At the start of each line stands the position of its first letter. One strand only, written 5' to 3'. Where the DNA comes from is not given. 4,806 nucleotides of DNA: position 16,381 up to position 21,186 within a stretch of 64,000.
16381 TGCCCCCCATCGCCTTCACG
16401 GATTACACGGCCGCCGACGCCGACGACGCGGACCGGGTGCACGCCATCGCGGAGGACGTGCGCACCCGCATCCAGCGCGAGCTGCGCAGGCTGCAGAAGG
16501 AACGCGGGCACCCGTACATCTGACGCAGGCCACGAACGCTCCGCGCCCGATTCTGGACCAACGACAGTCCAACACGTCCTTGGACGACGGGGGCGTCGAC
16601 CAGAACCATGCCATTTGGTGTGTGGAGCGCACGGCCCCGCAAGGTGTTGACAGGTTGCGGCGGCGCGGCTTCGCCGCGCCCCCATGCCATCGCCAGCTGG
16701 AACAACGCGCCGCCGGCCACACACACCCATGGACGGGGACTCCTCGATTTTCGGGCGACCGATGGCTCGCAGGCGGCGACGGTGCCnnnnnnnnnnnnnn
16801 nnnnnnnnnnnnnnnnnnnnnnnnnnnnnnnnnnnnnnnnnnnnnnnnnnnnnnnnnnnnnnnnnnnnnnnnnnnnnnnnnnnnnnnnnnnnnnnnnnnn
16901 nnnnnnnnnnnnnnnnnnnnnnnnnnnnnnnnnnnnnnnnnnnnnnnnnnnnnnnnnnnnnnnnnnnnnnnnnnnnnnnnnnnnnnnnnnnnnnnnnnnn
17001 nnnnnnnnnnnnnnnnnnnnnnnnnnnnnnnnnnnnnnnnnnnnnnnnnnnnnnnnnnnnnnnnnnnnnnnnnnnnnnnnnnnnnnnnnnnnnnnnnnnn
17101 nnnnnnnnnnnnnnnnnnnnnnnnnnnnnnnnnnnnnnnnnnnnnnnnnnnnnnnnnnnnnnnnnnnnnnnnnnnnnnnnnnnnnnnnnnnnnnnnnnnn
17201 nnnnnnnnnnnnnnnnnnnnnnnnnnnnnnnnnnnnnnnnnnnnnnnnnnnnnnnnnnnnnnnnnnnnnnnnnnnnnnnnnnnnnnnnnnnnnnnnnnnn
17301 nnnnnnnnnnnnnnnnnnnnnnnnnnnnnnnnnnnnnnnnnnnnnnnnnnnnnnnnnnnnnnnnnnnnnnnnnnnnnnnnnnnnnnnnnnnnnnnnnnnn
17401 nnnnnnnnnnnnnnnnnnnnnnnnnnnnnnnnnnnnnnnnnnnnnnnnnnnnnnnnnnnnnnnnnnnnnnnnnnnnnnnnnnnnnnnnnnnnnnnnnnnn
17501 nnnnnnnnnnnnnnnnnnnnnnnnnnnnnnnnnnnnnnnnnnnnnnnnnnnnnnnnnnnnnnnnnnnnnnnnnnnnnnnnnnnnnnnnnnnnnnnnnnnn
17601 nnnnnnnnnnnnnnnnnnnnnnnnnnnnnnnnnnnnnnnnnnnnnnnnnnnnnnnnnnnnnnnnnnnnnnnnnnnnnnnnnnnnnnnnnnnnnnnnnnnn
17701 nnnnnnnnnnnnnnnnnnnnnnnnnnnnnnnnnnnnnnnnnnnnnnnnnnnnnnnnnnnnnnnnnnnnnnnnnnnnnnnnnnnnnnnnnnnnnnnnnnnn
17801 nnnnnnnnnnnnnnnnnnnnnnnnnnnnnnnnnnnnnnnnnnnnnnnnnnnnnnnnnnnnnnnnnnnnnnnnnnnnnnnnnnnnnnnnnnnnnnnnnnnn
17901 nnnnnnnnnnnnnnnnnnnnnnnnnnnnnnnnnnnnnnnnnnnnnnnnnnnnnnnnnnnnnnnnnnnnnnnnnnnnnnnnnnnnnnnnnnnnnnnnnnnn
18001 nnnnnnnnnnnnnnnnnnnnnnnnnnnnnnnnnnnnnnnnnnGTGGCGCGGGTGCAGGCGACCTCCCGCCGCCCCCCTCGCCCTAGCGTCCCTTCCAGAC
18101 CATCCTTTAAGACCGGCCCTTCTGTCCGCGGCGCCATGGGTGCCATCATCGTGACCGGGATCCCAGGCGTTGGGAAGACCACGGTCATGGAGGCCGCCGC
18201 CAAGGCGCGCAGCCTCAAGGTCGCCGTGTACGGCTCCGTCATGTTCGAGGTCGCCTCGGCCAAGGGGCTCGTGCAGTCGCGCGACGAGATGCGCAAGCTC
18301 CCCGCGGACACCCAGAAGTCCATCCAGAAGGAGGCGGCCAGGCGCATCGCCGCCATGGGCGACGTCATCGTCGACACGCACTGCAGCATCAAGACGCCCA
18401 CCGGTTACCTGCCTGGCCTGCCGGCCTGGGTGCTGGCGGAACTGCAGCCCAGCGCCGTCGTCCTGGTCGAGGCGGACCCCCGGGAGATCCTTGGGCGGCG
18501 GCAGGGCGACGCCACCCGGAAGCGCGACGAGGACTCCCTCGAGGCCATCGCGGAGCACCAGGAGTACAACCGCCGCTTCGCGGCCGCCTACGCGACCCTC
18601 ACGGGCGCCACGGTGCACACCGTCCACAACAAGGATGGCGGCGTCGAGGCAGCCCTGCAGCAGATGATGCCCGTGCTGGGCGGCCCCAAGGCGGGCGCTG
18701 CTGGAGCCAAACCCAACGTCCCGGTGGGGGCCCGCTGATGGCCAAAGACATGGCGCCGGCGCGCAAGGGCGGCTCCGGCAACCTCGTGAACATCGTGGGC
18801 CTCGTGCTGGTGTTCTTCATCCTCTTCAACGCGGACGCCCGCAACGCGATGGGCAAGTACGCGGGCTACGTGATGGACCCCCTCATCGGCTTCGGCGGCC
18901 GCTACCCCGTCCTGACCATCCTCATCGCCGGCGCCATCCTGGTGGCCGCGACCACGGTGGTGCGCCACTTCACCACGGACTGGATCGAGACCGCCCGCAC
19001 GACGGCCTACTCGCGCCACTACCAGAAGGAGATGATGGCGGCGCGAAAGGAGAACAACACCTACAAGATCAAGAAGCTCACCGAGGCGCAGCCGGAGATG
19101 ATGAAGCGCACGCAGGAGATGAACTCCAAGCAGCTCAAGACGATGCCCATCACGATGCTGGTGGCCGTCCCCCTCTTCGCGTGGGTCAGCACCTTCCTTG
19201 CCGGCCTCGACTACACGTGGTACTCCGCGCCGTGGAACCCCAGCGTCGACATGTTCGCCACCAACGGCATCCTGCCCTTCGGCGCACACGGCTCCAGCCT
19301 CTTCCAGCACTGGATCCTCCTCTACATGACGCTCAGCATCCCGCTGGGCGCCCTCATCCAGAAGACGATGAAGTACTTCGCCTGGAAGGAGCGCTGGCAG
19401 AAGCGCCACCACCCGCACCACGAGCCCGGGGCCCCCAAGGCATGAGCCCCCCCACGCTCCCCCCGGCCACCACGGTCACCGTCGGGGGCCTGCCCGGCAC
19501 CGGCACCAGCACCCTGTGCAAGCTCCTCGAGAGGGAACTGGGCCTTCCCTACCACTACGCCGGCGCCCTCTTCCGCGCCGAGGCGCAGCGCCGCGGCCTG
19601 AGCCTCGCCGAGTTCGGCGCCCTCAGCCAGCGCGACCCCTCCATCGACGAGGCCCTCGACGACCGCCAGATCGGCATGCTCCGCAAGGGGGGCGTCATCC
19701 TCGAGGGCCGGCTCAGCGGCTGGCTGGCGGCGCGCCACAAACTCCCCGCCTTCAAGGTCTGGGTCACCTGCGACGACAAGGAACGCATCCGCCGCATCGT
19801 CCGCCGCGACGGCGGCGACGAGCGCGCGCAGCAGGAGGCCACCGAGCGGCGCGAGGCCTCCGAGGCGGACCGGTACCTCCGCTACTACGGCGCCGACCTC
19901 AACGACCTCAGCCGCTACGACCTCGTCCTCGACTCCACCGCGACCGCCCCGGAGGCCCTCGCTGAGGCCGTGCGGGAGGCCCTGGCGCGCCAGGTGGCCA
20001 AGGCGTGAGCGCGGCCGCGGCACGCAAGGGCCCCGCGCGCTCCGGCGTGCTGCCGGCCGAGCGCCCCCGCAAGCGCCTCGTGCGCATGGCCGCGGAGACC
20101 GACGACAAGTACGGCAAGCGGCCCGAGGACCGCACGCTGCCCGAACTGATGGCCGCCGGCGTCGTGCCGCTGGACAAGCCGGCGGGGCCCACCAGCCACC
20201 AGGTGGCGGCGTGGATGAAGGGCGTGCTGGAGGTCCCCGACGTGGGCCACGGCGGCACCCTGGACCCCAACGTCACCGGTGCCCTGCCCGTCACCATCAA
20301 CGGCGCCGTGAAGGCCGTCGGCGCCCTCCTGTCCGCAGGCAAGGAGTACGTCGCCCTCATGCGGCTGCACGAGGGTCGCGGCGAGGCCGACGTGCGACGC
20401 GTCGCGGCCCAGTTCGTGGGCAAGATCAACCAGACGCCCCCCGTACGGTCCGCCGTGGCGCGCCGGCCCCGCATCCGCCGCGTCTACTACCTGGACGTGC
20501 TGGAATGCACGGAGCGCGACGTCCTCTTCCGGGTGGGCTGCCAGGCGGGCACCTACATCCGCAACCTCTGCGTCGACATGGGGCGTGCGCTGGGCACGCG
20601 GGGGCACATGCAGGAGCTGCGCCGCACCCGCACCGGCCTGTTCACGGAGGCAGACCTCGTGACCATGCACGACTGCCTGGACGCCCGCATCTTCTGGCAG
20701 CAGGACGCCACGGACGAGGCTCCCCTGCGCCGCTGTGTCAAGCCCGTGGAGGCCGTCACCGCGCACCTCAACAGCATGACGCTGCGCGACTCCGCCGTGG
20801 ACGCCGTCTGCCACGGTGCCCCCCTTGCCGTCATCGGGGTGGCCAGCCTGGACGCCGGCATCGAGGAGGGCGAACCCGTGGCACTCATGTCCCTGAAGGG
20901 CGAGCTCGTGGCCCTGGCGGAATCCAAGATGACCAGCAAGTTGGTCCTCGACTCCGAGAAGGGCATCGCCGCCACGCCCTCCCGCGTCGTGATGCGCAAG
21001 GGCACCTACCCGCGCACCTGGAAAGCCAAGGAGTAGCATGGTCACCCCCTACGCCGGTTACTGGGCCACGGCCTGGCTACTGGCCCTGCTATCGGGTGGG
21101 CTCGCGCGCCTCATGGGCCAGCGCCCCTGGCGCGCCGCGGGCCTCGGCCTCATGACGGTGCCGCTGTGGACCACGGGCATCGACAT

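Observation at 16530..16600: Intergenic repeat family of about 90-110 bp with at least four copies in 64 kb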

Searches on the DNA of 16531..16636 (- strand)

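Call 75: build_rna_model(alignment_id=A6)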
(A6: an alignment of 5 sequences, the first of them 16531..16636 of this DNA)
Model R1 built from alignment A6 (5 sequences, 113 columns); structure: RNAalifold consensus.
model positions 107; base pairs 29; branch points 2; effective number of sequences 1.59; information 0.591 bits per position. Calibrated on 0.2 Mb of random sequence (short: E-values are rough).
structure used (alignment columns):
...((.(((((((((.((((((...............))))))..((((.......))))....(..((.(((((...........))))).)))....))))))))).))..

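Call 76: search_with_rna_model(model_id=R1, sources=[window, L016, L017, L018, L019, L142, L143, L144, L145, L146], max_evalue=10)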
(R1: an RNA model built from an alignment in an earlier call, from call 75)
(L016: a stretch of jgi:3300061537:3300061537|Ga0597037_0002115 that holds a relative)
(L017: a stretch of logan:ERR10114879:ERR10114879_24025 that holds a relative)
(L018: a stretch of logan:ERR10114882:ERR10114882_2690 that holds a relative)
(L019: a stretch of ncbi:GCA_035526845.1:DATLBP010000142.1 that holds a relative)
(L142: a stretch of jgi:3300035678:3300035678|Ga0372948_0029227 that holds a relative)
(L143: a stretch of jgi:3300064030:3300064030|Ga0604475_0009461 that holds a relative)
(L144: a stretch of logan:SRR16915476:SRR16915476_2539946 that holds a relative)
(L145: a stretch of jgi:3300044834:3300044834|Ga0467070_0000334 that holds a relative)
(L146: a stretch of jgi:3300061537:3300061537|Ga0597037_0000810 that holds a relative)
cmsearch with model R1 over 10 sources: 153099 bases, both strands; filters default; matches with E-value up to 10: 23.
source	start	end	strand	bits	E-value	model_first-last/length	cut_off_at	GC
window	32359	32466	+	117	9.8e-28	1-107/107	no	0.62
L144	1812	1919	+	99.5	3.2e-23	1-107/107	no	0.62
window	16531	16636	-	94.8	5.4e-22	1-107/107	no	0.64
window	40596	40701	-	91.1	4.8e-21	1-107/107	no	0.64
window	53621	53730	+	90.1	8.6e-21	1-107/107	no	0.64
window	32360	32467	-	25.9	0.00033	1-107/107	no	0.61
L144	1813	1920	-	19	0.02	1-107/107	no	0.62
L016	7710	7829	+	15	0.22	1-107/107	no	0.74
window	20802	20889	+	13.9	0.41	1-107/107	no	0.73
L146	7664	7732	-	13.5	0.52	1-107/107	no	0.7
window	2523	2628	-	13.1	0.69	1-107/107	no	0.68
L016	13196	13279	+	11.6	1.6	1-107/107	no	0.69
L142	3344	3439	+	11.3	2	1-107/107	no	0.78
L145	9846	9883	+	11.1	2.2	1-107/107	no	0.79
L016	9775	9873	-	11.1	2.2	1-107/107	no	0.75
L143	4340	4366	+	10.7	2.9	1-107/107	no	0.85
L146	5965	5984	-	9.6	5.4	1-107/107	no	0.95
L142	1501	1525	+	9.1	7.4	1-107/107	no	0.76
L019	9694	9789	+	9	7.6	1-107/107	no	0.79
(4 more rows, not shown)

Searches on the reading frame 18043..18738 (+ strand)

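Call 87: search_protein_families(library=pfam, proteins=[window:18043-18738:+], max_evalue=0.0001)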
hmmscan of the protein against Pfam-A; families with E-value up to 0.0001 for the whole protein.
window:18043-18738:+ (231 aa): 2 families
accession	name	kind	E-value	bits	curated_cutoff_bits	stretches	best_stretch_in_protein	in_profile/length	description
PF13207.12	AAA_17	-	8.5e-41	139.9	27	1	38-169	1-135/136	AAA domain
PF13238.12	AAA_18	-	8.7e-10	39.6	29.4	1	35-163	1-118/128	AAA domain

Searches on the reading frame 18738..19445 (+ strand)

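Call 87: search_protein_families(library=pfam, proteins=[window:18738-19445:+], max_evalue=0.0001)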
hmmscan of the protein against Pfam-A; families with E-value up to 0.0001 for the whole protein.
window:18738-19445:+ (235 aa): 1 family
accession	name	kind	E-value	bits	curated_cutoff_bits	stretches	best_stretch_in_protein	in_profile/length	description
PF01956.21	EMC3_TMCO1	-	1.8e-19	70.6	27.1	1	46-213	4-167/169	Integral membrane protein EMC3/TMCO1-like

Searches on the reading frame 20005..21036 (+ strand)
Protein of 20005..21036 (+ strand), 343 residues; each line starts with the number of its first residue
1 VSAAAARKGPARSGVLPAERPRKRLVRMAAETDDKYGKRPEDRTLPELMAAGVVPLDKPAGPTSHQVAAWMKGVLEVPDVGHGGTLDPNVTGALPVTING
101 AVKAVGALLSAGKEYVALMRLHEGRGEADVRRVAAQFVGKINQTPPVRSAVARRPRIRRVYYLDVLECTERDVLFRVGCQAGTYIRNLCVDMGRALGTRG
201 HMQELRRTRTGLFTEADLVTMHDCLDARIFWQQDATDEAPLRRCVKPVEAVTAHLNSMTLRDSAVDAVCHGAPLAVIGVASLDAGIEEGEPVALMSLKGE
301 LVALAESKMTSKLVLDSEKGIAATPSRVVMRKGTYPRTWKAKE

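Call 88: search_protein_families(library=pfam, proteins=[window:20005-21036:+], max_evalue=0.0001)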
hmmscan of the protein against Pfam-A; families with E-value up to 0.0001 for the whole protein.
window:20005-21036:+ (343 aa): 5 families
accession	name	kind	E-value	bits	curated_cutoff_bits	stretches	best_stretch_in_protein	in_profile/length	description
PF16198.10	TruB_C_2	-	3.4e-23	82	29.3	1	186-251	1-64/66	tRNA pseudouridylate synthase B C-terminal domain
PF01509.24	TruB_N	-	2.2e-22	80.5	27.3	1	74-185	3-149/149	TruB family pseudouridylate synthase (N terminal domain)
PF01472.26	PUA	-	3.4e-14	53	24.8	1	258-328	3-73/74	PUA domain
PF08068.17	DKCLD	-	2.6e-13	50.3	27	1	22-67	12-57/58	DKCLD (NUC011) domain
PF21238.2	Pus10_C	-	4.3e-06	26.9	27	1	112-195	123-209/232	Pus10, C-terminal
